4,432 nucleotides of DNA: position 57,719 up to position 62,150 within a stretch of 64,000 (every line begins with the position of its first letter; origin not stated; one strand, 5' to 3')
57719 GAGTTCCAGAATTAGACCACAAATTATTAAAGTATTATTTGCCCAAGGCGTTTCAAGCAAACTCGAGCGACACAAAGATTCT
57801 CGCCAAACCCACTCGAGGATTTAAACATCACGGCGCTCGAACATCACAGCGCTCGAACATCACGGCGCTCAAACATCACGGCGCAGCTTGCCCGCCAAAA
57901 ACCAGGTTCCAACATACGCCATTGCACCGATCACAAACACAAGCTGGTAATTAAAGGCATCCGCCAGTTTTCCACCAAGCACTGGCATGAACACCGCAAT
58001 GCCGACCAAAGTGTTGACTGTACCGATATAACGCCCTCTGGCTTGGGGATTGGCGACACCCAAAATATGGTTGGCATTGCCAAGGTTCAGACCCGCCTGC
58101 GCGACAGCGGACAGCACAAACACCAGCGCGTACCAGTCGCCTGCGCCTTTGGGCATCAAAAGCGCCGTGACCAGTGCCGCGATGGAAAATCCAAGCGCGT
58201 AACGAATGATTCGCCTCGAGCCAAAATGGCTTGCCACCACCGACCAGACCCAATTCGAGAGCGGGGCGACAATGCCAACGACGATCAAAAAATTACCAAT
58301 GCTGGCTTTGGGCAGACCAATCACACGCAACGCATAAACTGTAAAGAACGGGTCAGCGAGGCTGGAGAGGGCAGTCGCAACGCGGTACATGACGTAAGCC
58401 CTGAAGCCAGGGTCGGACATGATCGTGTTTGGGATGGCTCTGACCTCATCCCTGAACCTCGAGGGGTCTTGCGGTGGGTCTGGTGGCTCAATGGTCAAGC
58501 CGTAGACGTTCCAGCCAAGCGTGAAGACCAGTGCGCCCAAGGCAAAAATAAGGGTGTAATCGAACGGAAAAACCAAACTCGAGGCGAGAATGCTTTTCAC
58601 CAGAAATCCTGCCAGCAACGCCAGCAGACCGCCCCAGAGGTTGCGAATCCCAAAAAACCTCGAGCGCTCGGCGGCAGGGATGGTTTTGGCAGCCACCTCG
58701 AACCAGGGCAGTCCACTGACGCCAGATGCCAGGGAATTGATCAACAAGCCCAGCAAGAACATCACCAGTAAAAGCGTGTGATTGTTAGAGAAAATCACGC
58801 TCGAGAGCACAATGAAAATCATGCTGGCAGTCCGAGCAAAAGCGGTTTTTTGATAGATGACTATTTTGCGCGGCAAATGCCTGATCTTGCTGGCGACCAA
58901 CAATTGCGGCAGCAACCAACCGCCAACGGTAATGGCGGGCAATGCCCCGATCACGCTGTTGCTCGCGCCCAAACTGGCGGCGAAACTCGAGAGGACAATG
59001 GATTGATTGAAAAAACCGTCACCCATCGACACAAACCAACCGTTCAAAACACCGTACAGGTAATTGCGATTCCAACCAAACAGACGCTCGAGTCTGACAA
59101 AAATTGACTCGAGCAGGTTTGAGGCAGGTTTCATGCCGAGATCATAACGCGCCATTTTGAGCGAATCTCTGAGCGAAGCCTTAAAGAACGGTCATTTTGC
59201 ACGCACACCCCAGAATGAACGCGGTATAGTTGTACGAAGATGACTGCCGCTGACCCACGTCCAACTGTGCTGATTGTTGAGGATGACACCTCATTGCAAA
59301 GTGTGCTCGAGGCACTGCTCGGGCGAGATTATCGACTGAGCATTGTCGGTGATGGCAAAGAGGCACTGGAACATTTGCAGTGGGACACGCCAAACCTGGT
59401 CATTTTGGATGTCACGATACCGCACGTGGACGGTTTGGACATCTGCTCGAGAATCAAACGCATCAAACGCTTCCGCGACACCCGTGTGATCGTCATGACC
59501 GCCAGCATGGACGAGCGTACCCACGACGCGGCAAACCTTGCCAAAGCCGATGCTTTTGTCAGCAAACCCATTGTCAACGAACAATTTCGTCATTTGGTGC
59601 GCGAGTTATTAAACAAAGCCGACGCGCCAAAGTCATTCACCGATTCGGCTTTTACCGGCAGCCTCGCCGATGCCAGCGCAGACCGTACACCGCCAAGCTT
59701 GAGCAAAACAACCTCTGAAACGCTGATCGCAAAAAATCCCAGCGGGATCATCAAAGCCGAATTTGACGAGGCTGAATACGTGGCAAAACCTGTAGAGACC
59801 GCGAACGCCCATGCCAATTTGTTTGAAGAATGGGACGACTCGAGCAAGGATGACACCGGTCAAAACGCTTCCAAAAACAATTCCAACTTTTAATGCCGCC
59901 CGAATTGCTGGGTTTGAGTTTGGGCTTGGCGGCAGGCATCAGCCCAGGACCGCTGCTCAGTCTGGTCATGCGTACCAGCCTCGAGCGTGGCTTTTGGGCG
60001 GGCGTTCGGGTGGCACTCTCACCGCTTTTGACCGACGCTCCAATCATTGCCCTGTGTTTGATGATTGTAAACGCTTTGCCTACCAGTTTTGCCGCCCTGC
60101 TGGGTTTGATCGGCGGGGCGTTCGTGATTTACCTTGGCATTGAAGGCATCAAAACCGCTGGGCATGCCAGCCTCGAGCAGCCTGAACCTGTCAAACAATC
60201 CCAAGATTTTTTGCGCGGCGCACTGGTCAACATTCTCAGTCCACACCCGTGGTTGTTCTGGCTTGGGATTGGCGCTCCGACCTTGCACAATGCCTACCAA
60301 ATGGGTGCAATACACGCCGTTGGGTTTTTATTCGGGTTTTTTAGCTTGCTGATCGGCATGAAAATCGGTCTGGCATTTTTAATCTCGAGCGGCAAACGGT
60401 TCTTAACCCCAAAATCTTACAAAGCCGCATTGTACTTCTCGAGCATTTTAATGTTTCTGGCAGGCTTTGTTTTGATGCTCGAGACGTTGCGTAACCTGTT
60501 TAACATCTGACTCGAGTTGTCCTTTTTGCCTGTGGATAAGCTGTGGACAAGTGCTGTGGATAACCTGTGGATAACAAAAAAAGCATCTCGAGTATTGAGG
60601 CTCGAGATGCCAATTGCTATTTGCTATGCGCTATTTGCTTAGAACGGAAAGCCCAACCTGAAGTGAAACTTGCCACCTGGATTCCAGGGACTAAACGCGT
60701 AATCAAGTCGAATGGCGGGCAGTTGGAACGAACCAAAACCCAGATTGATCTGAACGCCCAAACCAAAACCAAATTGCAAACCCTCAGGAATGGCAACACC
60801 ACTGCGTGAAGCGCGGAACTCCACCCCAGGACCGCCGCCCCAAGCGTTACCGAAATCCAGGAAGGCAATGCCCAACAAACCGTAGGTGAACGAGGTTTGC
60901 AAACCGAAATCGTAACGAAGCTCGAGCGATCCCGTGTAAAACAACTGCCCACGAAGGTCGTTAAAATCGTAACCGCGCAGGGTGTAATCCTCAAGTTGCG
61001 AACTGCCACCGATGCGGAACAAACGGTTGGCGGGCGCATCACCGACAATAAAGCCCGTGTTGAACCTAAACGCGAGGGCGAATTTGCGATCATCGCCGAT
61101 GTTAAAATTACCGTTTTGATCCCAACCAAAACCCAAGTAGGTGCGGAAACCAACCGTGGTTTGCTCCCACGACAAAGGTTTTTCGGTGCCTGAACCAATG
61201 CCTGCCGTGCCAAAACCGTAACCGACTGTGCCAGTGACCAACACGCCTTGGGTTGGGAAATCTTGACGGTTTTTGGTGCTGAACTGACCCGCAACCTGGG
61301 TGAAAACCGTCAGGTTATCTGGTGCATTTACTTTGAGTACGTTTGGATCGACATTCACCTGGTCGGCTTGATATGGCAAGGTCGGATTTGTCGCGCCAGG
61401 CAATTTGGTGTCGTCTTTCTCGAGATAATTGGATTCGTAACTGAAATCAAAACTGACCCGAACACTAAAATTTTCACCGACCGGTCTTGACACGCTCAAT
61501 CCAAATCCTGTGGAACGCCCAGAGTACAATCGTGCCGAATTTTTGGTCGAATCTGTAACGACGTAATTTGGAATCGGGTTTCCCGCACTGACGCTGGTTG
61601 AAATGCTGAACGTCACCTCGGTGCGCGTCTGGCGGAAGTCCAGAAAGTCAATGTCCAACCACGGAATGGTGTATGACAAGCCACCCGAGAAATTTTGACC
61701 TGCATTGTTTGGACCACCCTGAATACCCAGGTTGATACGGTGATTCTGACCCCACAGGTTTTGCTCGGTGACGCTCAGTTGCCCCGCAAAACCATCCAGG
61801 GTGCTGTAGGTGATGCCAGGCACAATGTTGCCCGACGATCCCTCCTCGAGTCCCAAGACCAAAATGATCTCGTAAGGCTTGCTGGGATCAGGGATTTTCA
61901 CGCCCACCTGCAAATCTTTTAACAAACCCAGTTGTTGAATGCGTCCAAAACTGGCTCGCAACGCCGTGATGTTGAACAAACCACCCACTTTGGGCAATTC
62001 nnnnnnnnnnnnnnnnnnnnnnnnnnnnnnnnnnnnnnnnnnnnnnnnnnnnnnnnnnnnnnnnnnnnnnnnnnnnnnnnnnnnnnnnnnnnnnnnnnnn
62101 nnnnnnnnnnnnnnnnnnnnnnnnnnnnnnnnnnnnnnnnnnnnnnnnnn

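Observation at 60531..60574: Four helically phased DnaA boxes between convergent genes, away from any dnaA/dnaN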

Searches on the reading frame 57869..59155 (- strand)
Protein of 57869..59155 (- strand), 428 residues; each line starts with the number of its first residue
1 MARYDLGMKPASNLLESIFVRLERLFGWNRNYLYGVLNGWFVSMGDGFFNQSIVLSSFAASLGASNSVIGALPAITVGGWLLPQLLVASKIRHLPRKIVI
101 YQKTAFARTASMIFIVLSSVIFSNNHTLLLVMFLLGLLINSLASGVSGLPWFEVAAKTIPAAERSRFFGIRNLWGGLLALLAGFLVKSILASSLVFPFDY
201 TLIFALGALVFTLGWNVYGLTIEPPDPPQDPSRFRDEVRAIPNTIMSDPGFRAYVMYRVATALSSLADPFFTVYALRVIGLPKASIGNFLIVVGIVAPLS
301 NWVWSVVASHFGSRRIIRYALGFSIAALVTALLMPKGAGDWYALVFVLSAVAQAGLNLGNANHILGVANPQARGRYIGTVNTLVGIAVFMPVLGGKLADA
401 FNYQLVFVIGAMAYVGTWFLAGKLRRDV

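Call 8: search_protein_families(library=pfam, proteins=[window:57869-59155:-])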
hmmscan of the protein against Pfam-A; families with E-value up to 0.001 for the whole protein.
window:57869-59155:- (428 aa): 1 family
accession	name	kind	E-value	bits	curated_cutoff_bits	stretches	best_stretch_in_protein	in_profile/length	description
PF07690.21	MFS_1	-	1.4e-18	67.4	33.4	2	39-389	5-344/347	Major Facilitator Superfamily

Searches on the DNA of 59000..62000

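Call 23: search_rna_families(source=window, start=59000, end=62000, threshold=evalue, max_evalue=1)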
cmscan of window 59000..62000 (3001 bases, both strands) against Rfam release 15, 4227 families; matches with E-value up to 1: 0.
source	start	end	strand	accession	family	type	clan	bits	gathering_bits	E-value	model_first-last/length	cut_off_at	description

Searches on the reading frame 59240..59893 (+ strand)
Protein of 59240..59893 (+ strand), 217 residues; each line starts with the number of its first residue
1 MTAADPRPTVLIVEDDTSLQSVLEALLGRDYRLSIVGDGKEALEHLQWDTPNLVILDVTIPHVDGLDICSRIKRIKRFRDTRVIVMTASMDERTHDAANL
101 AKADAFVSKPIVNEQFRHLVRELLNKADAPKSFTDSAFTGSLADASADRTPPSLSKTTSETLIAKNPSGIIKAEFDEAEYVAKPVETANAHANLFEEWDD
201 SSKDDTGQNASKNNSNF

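Call 8: search_protein_families(library=pfam, proteins=[window:59240-59893:+])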
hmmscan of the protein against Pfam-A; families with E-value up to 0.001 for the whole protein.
window:59240-59893:+ (217 aa): 2 families
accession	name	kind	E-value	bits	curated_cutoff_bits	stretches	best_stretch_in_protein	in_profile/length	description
PF00072.30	Response_reg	-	1e-21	77.6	30.2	1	10-120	1-110/111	Response regulator receiver domain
PF23198.2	PDE8A_N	-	8.8e-06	26.1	29.6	1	10-109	12-113/147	PDE8A-like, N-terminal domain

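Call 78: search_protein_families(library=ncbifam, proteins=[window:59240-59893:+], max_evalue=0.001)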
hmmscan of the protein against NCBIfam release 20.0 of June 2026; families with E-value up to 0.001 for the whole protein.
window:59240-59893:+ (217 aa): 90 families (the best 25 are shown)
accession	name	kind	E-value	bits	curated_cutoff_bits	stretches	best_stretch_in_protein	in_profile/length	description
NF041733.1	resp_reg_CseB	equivalog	5.3e-17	62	350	1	9-132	2-123/228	two-component system response regulator CseB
TIGR02875.1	spore_0_A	equivalog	1.7e-16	60.3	200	1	10-134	5-132/262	sporulation transcription factor Spo0A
NF041866.1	EpsW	equivalog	2.3e-16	59.6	200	1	9-128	7-129/131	exopolysaccharide biosynthesis response regulator EpsW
NF040689.1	MtrAB_MtrA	equivalog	2.4e-16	59.8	300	1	10-129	1-118/219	MtrAB system response regulator MtrA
TIGR02154.1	PhoB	equivalog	5.1e-16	58.7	296.2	1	8-127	3-123/226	phosphate regulon transcriptional regulator PhoB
NF007982.1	PRK10710.1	equivalog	2.1e-15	56.9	380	1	1-132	1-130/235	envelope stress response regulator BaeR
NF045944.1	ResRegRpaBCyano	equivalog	2.4e-15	56.5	330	1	11-131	1-119/229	response regulator transcription factor RpaB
TIGR01818.1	ntrC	equivalog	1.3e-14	53.8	558.6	1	10-132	1-122/463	nitrogen regulation protein NR(I)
NF008296.0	PRK11083.1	equivalog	2.1e-14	53.5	273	1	7-132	3-126/228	two-component system response regulator CreB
NF007135.0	PRK09581.1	equivalog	8e-14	51.3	474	1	9-123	4-119/457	PleD family two-component system response regulator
NF045901.1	HisKinLetSLeg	equivalog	1.1e-13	50.1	1650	1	7-128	671-793/906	two-component system sensor histidine kinase LetS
NF040534.1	resp_reg_YycF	equivalog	2.6e-13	49.8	340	1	9-123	2-114/231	response regulator YycF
NF038297.2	hybrid_HK_HrmK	equivalog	5.4e-13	48.4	725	1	7-121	490-605/607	hybrid histidine kinase/response regulator HrmK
NF041367.1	CheY_Halo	equivalog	1.9e-12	47.6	200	1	10-119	1-109/114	chemotaxis protein CheY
NF041946.1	LuxO_transreg_Vib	equivalog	1.9e-12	46.8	800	1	13-130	2-118/463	quorum-sensing sigma-54 dependent transcriptional regulator LuxO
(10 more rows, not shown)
